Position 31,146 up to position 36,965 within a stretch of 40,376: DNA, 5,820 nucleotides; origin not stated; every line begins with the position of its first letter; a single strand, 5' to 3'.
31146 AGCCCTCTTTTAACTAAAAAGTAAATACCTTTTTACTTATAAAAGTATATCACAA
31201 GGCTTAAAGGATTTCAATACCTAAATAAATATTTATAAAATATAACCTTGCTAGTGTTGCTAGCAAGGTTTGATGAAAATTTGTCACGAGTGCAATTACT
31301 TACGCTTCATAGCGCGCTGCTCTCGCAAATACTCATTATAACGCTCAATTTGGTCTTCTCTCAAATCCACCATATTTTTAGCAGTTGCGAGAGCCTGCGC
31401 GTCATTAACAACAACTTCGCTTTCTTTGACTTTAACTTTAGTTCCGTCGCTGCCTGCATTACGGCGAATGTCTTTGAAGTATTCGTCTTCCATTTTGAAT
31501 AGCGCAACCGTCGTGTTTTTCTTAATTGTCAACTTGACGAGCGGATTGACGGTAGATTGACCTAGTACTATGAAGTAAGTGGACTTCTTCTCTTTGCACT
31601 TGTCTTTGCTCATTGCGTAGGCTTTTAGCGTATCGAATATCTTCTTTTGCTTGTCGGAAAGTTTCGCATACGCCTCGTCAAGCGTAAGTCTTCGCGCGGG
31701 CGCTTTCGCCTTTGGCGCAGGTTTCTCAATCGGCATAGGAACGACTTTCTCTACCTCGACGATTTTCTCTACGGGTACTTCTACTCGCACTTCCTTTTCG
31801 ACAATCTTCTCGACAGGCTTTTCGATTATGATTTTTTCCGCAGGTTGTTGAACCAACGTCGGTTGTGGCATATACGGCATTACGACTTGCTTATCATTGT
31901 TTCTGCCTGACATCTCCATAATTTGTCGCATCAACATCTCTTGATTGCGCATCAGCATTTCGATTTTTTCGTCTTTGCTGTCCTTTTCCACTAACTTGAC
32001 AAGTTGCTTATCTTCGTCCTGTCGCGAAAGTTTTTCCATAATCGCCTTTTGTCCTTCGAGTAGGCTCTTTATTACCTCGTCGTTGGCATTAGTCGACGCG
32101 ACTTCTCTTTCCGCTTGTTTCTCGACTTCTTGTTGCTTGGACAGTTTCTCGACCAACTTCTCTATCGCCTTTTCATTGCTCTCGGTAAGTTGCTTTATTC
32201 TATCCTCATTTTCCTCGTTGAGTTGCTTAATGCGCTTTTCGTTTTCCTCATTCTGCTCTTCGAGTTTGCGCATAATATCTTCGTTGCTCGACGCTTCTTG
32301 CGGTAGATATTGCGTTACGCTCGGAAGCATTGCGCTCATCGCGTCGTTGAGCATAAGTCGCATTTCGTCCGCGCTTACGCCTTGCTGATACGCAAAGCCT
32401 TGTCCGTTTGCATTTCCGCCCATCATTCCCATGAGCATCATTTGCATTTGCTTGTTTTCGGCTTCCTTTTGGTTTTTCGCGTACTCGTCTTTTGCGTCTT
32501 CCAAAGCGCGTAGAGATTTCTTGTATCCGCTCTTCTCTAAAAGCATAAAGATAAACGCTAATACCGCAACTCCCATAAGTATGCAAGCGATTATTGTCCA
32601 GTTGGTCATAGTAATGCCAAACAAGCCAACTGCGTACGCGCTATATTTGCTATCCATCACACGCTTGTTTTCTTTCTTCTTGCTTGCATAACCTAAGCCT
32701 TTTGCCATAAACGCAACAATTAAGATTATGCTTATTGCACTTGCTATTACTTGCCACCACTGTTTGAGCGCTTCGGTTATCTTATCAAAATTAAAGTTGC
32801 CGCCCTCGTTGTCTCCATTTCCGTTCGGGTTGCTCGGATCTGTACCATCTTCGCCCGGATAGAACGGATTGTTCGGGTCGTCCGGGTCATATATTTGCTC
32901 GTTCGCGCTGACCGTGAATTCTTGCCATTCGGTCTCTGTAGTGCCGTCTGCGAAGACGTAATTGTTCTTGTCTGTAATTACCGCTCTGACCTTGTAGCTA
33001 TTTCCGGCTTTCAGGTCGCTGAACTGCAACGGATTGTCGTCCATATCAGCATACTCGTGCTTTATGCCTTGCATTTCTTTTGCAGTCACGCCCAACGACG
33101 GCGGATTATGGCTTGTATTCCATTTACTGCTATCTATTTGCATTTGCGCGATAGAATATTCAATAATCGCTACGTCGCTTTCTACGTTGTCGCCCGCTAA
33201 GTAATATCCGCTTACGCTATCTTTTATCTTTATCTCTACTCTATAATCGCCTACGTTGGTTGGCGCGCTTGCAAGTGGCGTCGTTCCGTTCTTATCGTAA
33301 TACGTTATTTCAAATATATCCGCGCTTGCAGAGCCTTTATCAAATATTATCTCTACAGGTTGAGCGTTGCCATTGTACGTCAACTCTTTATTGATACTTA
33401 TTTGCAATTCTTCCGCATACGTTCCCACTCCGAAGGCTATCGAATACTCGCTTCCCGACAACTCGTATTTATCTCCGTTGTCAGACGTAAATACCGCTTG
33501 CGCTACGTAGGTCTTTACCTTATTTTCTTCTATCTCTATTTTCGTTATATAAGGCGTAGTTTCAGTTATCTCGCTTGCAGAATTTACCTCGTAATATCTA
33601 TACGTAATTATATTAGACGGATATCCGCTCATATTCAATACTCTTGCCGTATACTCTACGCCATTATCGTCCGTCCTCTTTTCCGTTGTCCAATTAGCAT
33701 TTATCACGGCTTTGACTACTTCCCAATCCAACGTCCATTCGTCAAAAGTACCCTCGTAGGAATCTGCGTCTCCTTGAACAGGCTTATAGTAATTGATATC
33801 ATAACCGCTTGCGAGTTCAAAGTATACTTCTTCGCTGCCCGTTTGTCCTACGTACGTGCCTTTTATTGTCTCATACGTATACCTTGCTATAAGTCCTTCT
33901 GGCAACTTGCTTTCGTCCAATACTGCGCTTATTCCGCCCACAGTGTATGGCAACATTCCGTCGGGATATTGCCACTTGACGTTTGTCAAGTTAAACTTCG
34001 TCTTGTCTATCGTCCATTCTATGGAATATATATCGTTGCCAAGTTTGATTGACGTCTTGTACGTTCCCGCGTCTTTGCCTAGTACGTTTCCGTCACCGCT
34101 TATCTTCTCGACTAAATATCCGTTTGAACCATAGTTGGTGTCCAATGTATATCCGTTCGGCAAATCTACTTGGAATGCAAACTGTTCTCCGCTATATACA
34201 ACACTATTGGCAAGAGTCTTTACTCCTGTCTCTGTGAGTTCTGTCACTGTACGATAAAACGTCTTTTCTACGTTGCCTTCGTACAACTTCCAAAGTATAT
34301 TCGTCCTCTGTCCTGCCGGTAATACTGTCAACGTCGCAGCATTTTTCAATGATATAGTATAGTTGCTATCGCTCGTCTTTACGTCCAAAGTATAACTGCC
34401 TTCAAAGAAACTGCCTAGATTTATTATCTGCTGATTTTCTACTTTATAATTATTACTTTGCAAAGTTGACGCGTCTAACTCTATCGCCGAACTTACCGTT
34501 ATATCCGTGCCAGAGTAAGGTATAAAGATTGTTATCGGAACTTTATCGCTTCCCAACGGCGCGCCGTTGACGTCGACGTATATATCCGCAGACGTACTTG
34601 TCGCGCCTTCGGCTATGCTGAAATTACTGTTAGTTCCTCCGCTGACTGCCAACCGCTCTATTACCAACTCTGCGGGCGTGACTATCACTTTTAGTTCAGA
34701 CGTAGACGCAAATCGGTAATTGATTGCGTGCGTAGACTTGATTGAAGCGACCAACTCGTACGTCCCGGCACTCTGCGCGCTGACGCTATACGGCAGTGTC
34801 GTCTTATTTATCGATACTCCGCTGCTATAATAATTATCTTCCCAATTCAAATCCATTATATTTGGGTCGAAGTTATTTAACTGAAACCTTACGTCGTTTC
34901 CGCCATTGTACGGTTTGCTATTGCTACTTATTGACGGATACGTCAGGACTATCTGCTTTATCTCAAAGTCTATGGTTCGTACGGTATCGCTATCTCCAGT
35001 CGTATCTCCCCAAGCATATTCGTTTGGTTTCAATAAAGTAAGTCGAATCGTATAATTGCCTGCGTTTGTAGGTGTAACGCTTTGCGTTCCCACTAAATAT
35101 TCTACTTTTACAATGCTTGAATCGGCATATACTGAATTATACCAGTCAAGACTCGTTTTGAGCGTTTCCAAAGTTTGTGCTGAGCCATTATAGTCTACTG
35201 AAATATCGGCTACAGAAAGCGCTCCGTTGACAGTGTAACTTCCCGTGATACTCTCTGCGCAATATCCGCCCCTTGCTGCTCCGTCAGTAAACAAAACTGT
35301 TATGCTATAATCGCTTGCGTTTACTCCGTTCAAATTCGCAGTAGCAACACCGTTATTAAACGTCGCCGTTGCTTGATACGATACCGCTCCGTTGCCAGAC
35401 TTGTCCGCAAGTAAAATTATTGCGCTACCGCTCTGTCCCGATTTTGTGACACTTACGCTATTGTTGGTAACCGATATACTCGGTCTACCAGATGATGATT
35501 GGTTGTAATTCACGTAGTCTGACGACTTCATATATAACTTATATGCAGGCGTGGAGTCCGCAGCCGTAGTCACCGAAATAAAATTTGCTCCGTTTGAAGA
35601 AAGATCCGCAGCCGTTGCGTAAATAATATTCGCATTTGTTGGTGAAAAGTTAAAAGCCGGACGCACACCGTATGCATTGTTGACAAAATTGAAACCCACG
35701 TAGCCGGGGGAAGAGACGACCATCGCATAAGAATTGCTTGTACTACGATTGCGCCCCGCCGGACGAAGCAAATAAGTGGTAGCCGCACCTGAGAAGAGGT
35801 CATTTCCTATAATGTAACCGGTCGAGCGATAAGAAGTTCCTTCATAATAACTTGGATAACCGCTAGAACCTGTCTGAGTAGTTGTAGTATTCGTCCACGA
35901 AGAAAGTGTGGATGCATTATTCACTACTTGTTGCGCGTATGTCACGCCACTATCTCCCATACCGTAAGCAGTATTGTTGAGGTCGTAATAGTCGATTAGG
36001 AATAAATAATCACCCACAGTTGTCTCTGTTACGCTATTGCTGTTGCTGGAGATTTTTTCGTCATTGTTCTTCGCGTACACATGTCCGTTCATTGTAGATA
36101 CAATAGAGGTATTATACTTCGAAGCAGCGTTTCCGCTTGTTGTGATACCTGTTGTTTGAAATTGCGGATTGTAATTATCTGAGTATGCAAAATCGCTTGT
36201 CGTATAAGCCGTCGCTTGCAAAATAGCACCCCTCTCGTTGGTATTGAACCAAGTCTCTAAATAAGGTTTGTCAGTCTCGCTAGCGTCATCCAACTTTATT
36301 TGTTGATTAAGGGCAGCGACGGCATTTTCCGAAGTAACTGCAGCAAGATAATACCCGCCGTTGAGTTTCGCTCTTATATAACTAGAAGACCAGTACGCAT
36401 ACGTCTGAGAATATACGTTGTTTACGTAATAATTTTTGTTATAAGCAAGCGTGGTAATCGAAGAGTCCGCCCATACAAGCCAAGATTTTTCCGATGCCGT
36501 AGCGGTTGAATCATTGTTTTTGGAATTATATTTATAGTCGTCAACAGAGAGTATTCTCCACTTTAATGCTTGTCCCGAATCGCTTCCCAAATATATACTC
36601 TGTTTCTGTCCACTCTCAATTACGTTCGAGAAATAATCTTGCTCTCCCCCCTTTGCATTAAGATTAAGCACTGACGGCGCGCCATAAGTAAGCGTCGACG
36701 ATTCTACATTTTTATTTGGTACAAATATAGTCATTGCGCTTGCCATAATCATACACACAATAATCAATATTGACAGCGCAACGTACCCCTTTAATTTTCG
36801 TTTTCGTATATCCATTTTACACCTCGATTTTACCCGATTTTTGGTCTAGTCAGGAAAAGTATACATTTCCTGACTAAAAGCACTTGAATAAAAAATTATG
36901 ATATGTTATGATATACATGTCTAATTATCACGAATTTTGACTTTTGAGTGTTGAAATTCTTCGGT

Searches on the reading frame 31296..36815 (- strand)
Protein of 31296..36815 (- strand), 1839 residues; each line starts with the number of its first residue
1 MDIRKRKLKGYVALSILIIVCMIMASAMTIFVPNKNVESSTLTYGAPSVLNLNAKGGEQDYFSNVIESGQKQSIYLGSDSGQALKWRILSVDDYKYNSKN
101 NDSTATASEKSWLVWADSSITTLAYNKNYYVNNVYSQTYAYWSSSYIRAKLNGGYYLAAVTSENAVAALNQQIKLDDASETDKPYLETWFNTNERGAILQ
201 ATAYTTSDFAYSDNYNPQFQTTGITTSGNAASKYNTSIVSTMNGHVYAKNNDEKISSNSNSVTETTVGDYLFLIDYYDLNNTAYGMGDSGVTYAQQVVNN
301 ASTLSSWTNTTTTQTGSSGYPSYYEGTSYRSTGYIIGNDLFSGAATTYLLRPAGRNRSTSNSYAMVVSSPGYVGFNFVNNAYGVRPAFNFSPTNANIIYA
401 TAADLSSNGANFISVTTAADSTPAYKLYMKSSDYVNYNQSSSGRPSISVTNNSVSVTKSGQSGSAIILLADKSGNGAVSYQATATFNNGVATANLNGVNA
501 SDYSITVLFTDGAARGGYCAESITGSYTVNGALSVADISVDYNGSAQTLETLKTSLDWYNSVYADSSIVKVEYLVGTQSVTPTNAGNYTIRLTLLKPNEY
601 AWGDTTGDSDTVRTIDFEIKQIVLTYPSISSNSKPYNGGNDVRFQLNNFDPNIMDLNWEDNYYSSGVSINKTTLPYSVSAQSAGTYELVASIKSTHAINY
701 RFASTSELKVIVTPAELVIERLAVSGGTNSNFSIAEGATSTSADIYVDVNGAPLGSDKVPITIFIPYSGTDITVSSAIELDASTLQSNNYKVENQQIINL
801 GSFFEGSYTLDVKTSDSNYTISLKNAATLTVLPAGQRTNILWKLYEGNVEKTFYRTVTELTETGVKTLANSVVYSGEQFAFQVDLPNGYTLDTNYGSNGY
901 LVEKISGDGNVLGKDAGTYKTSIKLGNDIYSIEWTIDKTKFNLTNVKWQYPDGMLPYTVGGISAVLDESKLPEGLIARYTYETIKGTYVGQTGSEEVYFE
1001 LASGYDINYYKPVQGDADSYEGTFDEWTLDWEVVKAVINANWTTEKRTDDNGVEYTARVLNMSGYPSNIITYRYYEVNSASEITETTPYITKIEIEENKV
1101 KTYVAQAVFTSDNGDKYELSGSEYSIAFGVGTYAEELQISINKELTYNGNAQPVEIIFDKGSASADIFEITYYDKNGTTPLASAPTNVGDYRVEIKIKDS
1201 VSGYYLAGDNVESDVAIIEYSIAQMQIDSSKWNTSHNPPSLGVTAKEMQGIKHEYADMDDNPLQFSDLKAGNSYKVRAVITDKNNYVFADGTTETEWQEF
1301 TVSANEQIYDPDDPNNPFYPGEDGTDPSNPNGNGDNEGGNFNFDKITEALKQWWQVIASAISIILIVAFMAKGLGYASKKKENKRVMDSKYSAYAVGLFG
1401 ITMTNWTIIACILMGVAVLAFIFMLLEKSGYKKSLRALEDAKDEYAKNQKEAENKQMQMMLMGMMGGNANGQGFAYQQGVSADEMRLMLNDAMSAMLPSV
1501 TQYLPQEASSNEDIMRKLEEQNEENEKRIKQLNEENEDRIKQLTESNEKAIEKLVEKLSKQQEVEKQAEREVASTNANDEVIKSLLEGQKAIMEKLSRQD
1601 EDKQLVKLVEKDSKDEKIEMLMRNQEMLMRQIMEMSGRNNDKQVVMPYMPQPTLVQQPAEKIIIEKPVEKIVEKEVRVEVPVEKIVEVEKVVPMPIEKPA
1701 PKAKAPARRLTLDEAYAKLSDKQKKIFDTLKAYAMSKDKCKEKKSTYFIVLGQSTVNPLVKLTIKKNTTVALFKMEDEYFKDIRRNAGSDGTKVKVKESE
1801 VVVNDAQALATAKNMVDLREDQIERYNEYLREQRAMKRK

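Call 6: search_protein_families(library=pfam, proteins=[window:31296-36815:-])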
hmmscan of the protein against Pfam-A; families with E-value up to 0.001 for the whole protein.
window:31296-36815:- (1839 aa): 0 families

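Call 33: search_protein_families(library=ncbifam, proteins=[window:31299-36815:-], max_evalue=0.01)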
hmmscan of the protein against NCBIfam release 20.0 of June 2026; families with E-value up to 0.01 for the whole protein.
window:31299-36815:- (1839 aa): 0 families

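Call 42: search_protein_families(library=pfam, proteins=[window:31299-36815:-], max_evalue=5)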
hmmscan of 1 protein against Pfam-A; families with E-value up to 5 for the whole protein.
window:31299-36815:- (1839 aa): 5 families
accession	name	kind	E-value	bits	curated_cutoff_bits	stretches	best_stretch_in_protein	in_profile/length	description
PF04791.21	LMBR1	-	0.0027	17.1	31.9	1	1338-1619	112-320/510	LMBR1-like membrane protein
PF19789.6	DUF6273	-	0.0044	17.3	23.5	1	337-389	126-169/172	Domain of unknown function (DUF6273)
PF11109.13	RFamide_26RFa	-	0.13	13.1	25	1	1220-1258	42-80/131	Orexigenic neuropeptide Qrfp/P518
PF04290.18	DctQ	-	0.52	10.6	28.3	1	1338-1424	45-125/132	Tripartite ATP-independent periplasmic transporters, DctQ component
PF06195.18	DUF996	-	2.1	9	31.3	0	1356-1440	33-103/138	Protein of unknown function (DUF996)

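Call 43: search_solved_structures(query=window:31299-36815:-, max_evalue=0.1)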
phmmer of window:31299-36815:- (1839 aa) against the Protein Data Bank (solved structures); distinct sequences matched with E-value up to 0.1: 0.

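Call 44: find_homologous_proteins(query=window:31299-36815:-, max_evalue=1e-10)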
Query window:31299-36815:- (1839 aa): 21 proteins with E <= 1e-10 among 8000 candidates.
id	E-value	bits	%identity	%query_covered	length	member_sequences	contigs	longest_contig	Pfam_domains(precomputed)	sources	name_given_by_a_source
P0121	0.0e+0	4076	100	100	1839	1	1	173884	-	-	-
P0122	0.0e+0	2136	57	100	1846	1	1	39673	-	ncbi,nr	ncbi:MAG: hypothetical protein K2J89_03185 [Clostridia bacterium]|nr:hypothetical protein [Clostridi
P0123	0.0e+0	1455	46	73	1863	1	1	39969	-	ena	-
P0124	0.0e+0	1171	61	36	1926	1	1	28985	PF19789.7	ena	-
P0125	0.0e+0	1047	48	69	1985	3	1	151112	-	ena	-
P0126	1.6e-285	969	51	60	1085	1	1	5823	PF19789.7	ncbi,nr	ncbi:MAG: hypothetical protein K2J89_07115, partial [Clostridia bacterium]|nr:hypothetical protein [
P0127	5.7e-274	930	36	100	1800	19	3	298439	PF19789.7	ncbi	-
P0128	8.2e-265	900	36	100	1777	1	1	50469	-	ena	-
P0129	1.2e-263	896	36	100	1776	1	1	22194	-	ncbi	-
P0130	7.1e-262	890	36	100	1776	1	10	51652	-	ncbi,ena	-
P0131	7.3e-262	890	35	100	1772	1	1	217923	-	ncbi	-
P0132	1.8e-261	889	37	100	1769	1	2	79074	PF19789.7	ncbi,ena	-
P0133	5.1e-261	888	37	99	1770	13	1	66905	PF19789.7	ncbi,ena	-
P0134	2.8e-251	855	47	35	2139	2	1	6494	PF19789.7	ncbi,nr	ncbi:MAG: hypothetical protein K2K24_05180, partial [Clostridia bacterium]|nr:hypothetical protein [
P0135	9.1e-207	708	51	38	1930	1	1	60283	-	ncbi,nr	ncbi:MAG: hypothetical protein HDT29_02845 [Clostridiales bacterium]|nr:hypothetical protein [Clostr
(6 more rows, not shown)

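Call 45: find_encoding_contigs(protein=P0130, flank=1200, max_places=10)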
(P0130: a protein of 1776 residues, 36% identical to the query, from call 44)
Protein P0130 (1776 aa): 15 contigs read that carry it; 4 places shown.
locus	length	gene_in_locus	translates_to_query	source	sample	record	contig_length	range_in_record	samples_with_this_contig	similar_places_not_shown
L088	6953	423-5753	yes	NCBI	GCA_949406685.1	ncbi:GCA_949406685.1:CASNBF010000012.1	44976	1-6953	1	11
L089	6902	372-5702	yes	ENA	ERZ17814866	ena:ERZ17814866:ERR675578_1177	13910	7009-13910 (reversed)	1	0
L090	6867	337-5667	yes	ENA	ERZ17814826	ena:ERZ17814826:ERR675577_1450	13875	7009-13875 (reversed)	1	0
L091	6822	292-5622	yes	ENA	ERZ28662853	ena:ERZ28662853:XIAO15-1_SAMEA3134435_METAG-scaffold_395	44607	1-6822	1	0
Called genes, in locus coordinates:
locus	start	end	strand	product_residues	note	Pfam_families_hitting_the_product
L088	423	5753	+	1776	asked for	-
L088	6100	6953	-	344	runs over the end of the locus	PF03033:Glyco_transf_28, PF13528:Glyco_trans_1_3 (weak), PF04101:Glyco_tran_28_C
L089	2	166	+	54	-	?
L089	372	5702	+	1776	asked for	-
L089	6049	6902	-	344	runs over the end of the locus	PF03033:Glyco_transf_28, PF13528:Glyco_trans_1_3 (weak), PF04101:Glyco_tran_28_C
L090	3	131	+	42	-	?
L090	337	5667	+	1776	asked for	-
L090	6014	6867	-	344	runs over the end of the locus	PF03033:Glyco_transf_28, PF13528:Glyco_trans_1_3 (weak), PF04101:Glyco_tran_28_C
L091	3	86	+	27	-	?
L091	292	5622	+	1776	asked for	-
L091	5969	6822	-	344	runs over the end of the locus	PF03033:Glyco_transf_28, PF13528:Glyco_trans_1_3 (weak), PF04101:Glyco_tran_28_C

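Call 46: find_encoding_contigs(protein=P0122, flank=1500, max_places=5)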
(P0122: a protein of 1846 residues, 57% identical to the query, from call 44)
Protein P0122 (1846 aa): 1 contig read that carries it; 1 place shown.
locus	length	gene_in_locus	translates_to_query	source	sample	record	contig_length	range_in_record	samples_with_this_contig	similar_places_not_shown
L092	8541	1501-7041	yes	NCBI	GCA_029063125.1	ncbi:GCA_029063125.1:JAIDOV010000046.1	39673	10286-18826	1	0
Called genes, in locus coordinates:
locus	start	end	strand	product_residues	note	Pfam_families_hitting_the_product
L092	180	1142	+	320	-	-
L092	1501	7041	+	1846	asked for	-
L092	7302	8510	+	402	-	PF00753:Lactamase_B, PF19583:ODP, PF12706:Lactamase_B_2 (faint), PF00258:Flavodoxin_1 (faint)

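Call 56: find_encoding_contigs(protein=P0125, flank=700, max_places=6)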
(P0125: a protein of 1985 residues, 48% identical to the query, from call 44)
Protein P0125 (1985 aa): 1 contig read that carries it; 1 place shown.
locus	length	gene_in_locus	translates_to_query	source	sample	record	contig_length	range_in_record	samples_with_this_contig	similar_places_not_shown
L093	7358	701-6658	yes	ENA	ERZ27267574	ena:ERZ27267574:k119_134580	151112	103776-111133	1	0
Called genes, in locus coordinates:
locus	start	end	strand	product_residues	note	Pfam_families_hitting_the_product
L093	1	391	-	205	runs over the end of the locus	PF00239:Resolvase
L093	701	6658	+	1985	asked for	-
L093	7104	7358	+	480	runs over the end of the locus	PF00070:Pyr_redox (faint), PF01266:DAO, PF01494:FAD_binding_3 (faint), PF13450:NAD_binding_8 (weak), PF07992:Pyr_redox_2 (weak), PF04324:Fer2_BFD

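Call 57: find_encoding_contigs(protein=P0123, flank=700, max_places=6)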
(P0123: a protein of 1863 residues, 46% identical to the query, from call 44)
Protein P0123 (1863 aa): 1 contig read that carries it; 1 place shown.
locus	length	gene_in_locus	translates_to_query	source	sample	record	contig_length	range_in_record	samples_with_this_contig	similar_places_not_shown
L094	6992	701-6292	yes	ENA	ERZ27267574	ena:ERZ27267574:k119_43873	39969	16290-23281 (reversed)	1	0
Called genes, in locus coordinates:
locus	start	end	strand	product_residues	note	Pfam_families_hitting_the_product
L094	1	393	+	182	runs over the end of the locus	PF01741:MscL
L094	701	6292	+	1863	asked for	-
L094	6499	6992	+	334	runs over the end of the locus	PF01628:HrcA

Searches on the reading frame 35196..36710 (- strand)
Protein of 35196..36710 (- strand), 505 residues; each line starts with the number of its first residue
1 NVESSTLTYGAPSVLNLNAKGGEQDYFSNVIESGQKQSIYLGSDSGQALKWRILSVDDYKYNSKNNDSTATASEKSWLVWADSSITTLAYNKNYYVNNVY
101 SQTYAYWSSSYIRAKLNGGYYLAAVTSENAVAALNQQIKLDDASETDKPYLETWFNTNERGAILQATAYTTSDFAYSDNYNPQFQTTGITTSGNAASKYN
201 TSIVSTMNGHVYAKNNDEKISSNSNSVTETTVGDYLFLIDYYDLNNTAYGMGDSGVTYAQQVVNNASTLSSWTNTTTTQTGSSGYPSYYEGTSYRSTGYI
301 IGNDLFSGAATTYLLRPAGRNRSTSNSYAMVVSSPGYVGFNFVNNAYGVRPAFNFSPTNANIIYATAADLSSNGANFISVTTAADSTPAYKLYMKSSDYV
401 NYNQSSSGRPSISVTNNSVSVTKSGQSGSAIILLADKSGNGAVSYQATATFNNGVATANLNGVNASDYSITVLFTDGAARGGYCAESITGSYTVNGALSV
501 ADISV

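Call 71: predict_structure(alignment_id=A2)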
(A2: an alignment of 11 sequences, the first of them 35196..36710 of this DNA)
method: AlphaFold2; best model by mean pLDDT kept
length: 505 residues; sequences in the alignment: 11
mean_pLDDT: 38.2   pTM: 0.33
mean pLDDT of the five models: 38.2, 35.2, 33.3, 32.1, 31.9
residues with pLDDT >= 90: 2; 70-90: 64; 50-70: 34; < 50: 405
segments of 3 or more residues with pLDDT < 50: 1-221, 224-390, 439-441, 480-484, 497-505
pLDDT, mean of each block of 10 residues (from residue 1): 23 26 33 28 27 29 41 32 22 23 22 23 24 23 30 27 28 31 28 32 39 33 42 26 29 36 36 28 24 28 28 27 29 24 23 32 40 31 35 62 72 81 86 64 68 85 72 71 56 58 25
secondary structure, 60 per line:
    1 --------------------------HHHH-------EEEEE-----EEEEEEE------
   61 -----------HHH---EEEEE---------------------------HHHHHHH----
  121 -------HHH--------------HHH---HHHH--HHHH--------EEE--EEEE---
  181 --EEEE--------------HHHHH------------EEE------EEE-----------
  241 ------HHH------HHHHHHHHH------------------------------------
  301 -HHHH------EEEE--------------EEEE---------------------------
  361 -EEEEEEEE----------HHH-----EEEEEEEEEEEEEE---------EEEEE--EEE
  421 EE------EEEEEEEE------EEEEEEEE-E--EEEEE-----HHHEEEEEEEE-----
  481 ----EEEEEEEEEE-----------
elements in order: H27-30 E38-42 E48-54 E78-82 H110-116 H151-154 H157-160 E169-171 E174-177 E183-186 H201-205 E218-220 E227-229 H256-264 H302-305 E312-315 E330-333 E362-369 E388-401 E411-415 E418-422 E429-436 E443-450 E455-459 E468-475 E485-494
